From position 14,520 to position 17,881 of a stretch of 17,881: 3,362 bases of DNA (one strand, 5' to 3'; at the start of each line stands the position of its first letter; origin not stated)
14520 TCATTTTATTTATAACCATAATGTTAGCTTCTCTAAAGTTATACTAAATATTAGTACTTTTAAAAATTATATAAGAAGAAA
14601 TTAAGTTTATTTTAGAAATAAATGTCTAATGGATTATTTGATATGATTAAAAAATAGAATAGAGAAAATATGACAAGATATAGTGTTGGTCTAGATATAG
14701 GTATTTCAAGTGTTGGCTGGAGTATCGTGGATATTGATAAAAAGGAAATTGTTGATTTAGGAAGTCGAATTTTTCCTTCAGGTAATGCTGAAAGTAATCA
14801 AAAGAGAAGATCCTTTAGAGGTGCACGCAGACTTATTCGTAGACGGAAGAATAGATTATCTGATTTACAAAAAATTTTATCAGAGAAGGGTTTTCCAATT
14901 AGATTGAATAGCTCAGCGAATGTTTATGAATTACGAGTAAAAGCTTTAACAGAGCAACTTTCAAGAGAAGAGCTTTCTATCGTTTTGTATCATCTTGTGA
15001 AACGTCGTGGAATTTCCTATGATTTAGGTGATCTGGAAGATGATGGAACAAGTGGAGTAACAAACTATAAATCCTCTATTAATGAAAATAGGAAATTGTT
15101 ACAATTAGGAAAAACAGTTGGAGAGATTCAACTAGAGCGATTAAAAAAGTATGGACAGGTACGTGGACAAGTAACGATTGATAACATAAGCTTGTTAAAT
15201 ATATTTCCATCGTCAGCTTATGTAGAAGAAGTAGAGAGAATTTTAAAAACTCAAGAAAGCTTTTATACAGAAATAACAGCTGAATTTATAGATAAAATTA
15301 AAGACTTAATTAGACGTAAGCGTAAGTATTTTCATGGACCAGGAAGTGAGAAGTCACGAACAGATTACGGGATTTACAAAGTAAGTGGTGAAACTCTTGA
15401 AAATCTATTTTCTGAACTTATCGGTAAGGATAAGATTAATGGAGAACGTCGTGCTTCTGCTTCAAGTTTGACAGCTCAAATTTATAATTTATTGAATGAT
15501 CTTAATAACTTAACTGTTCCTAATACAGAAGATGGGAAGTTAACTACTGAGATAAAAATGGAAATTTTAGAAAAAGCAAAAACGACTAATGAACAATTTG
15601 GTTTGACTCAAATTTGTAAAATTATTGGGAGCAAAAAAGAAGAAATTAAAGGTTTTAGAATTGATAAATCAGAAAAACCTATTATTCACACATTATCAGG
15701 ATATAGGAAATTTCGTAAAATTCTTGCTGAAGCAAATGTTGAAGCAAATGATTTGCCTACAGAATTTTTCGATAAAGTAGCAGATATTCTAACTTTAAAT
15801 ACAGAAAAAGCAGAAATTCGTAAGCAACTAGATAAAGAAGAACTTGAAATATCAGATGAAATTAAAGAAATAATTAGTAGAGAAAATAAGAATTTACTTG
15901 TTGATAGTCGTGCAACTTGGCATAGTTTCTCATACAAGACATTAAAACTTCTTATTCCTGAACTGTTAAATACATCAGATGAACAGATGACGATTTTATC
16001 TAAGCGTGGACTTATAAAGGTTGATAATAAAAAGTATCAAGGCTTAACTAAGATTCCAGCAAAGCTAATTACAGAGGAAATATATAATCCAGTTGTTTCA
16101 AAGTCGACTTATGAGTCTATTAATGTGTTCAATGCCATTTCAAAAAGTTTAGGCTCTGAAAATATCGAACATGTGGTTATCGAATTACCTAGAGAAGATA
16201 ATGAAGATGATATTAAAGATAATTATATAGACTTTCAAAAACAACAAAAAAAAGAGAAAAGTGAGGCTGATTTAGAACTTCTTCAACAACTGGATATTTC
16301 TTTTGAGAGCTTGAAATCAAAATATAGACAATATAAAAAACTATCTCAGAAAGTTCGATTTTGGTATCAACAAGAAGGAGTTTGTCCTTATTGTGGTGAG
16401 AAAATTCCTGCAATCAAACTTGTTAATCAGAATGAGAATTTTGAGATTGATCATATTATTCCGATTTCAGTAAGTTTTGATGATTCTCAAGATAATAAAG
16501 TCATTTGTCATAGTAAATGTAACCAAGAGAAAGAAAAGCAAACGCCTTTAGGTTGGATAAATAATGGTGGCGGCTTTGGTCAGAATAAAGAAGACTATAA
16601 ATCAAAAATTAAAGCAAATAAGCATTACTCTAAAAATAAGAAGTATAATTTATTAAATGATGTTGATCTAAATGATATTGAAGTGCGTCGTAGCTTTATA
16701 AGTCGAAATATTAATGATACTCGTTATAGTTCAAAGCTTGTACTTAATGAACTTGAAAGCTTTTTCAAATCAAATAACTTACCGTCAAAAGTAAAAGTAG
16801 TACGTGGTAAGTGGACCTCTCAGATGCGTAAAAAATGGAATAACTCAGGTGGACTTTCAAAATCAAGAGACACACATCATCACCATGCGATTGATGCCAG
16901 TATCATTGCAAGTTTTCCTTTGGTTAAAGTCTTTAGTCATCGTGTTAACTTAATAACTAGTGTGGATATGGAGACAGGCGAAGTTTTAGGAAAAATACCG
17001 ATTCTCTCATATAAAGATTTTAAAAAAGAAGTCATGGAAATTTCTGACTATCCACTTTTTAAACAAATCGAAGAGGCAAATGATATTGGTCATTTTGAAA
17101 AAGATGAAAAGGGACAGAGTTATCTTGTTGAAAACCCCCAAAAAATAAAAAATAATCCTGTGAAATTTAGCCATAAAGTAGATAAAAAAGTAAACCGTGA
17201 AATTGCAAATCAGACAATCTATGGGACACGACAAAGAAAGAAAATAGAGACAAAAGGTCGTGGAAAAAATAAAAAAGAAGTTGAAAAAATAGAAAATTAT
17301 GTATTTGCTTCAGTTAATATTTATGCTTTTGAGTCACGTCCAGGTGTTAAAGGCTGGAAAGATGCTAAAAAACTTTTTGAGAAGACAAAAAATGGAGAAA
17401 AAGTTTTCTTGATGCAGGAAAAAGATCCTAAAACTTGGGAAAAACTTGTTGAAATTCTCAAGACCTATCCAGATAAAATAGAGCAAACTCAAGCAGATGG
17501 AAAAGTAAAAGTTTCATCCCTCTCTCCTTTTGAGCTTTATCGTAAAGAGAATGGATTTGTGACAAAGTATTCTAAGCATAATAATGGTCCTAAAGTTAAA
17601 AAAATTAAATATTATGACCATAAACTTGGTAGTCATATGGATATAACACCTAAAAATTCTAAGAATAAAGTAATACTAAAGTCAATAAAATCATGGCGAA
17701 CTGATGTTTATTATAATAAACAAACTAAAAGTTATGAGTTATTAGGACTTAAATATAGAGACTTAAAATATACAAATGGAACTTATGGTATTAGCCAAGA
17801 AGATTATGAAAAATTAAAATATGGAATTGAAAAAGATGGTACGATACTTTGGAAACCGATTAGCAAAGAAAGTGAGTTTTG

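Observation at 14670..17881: Unannotated, catalytically intact Cas9 (St1Cas9-like, type II-A) running off the 3' end of the window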

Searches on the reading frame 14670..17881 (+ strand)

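Call 4: search_protein_families(library=pfam, proteins=[window:14670-17881:+], max_evalue=0.01)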
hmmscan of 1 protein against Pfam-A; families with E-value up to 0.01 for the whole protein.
window:14670-17881:+ (1070 aa): 8 families
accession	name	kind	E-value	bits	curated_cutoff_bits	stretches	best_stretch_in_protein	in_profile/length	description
PF18061.6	CRISPR_Cas9_WED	-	5.4e-38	130.5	27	1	843-1004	1-131/131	CRISPR-Cas9 WED domain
PF13395.12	HNH_4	-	1e-21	77.1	22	1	572-626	1-53/54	HNH endonuclease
PF18070.6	Cas9_PI2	-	8.9e-13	49.2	27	1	1009-1050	2-43/59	CRISPR-Cas9 PI domain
PF18541.7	RuvC_III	-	1.2e-11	45.3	26.2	1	672-748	2-106/179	RuvC endonuclease subdomain 3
PF01844.29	HNH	-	5.4e-07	30.1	21.4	1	572-623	1-46/47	HNH endonuclease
PF16593.10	Cas9-BH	-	0.00014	21.9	26.3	1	46-72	1-27/33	Bridge helix of CRISPR-associated endonuclease Cas9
PF22702.2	Cas9_RuvC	-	0.0004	20.8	27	1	685-748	1-65/151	Cas9 RuvC domain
PF14279.12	HNH_5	-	0.0035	17.7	27.5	1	572-625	1-47/56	HNH endonuclease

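Call 5: search_protein_families(library=ncbifam, proteins=[window:14670-17881:+], max_evalue=0.01)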
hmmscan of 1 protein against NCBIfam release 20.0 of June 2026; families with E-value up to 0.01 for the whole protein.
window:14670-17881:+ (1070 aa): 3 families
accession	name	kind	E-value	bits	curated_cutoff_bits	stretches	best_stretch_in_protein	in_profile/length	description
TIGR01865.2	cas_Csn1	equivalog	1.2e-186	623.1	100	1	4-1051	1-967/1070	type II CRISPR RNA-guided endonuclease Cas9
NF049971.1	CRISPR_Cas9d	exception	1.8e-32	113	375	2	275-1029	310-941/986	type II CRISPR RNA-guided endonuclease Cas9d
NF040563.1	guided_IscB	equivalog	7.3e-06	25.3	175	1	528-653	153-267/314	RNA-guided endonuclease IscB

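Call 6: search_solved_structures(query=window:14670-17881:+, max_evalue=0.001, show_alignments=2)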
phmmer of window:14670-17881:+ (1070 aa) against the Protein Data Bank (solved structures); distinct sequences matched with E-value up to 0.001: 64 (the best 60 are shown).
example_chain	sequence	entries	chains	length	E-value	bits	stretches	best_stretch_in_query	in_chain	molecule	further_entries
6rj9_C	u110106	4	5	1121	4.7e-219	733.2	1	5-1057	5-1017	CRISPR-associated endonuclease Cas9 1 | Streptococcus Thermophilus 1 Cas9 | Cas 9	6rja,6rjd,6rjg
6m0v_A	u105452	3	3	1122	8.4e-218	729.1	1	6-1057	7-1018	CRISPR-associated endonuclease Cas9 1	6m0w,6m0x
8hud_A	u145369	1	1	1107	2.9e-164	551.9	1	4-1049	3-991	CRISPR-associated endonuclease Cas9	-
7enr_A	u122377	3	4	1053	2.9e-124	419.5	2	3-750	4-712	CRISPR-associated endonuclease Cas9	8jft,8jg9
7eni_A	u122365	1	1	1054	2.9e-124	419.5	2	3-750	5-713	CRISPR-associated endonuclease Cas9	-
9mb6_A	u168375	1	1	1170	4.3e-124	418.9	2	3-750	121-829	Ubiquitin-like protein SMT3,CRISPR-associated endonuclease Cas9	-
7el1_A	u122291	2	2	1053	2.1e-123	416.6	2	3-750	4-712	CRISPR-associated endonuclease Cas9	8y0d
5axw_A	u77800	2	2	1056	2.1e-123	416.6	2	3-750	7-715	CRISPR-associated endonuclease Cas9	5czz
8zcy_A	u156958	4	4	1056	7.3e-123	414.8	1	3-1050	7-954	CRISPR-associated endonuclease Cas9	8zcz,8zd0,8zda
9mb7_A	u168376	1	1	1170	1.1e-122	414.2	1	3-1050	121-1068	Ubiquitin-like protein SMT3,CRISPR-associated endonuclease Cas9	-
7vw3_A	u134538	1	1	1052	2.8e-122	412.9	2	3-750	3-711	CRISPR-associated endonuclease Cas9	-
8ywh_A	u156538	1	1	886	1.3e-91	311.4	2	3-508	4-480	sCas9 (Compact SaCas9)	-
21dz_A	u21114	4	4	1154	1.5e-51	178.8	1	4-748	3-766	CRISPR-associated endonuclease Cas9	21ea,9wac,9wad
9ar4_A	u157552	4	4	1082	3.6e-49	170.9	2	332-748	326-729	CRISPR-associated endonuclease Cas9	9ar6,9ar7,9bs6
8hnt_A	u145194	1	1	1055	9.5e-46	159.6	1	3-788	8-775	CRISPR-associated endonuclease Cas9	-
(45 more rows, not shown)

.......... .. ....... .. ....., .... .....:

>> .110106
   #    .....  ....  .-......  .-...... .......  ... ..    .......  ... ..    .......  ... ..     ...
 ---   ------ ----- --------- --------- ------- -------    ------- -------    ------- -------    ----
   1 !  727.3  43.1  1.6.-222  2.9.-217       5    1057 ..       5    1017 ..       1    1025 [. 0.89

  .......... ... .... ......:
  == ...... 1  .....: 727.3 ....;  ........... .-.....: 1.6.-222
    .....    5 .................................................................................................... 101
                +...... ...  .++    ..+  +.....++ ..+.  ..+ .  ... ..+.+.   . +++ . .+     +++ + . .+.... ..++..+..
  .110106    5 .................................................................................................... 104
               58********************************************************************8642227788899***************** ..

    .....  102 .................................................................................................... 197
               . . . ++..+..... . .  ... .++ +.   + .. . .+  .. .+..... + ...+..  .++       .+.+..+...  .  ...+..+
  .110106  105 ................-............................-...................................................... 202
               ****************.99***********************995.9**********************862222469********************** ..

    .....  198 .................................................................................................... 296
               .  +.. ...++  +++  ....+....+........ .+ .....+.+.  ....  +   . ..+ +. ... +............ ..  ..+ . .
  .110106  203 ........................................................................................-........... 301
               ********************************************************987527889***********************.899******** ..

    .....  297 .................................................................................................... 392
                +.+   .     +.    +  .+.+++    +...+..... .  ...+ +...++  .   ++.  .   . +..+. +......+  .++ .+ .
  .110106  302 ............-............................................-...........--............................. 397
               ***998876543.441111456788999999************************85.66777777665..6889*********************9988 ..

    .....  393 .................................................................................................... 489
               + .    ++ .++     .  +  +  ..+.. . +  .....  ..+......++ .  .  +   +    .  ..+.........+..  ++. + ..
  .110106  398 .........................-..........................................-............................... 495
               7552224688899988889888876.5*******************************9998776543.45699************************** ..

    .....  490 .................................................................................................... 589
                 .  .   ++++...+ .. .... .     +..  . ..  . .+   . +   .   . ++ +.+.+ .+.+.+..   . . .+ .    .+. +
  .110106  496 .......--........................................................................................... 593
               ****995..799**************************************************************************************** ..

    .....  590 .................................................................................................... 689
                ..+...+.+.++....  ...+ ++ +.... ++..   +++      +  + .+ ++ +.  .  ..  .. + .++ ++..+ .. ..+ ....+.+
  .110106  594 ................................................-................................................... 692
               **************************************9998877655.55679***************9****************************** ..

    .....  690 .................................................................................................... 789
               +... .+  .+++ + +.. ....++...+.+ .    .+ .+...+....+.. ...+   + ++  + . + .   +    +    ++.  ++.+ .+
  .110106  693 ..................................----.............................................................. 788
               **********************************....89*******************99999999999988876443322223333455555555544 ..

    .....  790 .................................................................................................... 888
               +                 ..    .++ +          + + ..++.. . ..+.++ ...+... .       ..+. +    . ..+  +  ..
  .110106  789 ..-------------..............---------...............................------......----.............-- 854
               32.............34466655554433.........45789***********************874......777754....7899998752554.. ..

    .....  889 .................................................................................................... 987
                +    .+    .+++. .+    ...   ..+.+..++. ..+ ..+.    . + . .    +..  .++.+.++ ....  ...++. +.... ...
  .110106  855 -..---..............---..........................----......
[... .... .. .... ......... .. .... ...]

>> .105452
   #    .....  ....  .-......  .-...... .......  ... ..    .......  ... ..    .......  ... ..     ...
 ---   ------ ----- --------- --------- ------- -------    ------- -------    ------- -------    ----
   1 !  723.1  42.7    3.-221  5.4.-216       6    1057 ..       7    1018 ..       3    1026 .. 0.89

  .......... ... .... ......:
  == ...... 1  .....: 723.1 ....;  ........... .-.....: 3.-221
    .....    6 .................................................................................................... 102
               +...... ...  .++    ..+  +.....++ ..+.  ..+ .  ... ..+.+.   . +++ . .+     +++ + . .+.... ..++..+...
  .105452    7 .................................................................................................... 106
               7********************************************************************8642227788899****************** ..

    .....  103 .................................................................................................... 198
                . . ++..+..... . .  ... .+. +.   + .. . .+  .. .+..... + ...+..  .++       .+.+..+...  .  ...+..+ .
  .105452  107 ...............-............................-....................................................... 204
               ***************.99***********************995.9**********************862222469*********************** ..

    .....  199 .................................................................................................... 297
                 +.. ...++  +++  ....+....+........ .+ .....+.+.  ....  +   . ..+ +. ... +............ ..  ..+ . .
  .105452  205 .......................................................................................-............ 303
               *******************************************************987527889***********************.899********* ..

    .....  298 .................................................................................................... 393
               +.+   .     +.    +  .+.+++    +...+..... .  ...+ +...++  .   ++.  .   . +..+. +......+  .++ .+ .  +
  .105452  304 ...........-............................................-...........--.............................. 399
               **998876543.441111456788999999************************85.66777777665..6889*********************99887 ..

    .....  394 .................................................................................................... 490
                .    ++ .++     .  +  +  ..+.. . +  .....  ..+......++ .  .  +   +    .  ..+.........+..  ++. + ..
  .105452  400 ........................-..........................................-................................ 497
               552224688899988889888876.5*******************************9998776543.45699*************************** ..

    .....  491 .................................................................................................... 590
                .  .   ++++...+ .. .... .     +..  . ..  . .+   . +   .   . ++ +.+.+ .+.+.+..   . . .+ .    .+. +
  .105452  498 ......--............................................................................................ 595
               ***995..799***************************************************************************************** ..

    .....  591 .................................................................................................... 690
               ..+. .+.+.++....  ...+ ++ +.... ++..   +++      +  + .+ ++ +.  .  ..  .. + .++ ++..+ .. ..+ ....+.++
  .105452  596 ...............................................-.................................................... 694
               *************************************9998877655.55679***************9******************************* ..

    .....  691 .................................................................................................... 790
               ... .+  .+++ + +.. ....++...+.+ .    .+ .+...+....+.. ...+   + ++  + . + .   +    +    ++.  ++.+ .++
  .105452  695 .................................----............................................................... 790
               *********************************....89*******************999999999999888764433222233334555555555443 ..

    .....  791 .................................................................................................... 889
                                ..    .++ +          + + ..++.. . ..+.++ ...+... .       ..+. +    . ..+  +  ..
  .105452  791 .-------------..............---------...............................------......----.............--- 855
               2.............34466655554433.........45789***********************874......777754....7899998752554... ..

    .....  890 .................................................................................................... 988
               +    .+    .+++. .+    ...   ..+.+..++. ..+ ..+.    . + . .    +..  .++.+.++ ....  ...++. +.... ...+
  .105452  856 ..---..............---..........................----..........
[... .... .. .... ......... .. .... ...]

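Call 10: find_related_loci(query=window:14670-17881:+, collection=genome_contigs, flank=10000)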
Query window:14670-17881:+ (1070 aa) in genome_contigs; peptide patterns used: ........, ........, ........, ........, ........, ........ (x = any residue, [..] = any of these).
148 stretches matched a pattern; 1 encode a relative of the query (tblastn E <= 1e-3); 1 distinct loci.
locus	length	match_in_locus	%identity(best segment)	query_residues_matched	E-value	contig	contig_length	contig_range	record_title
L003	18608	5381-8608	66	1-1070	0e+0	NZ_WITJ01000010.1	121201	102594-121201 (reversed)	Lactococcus hircilactis strain DSM 28960 Scaffold10, whole genome shotgun sequence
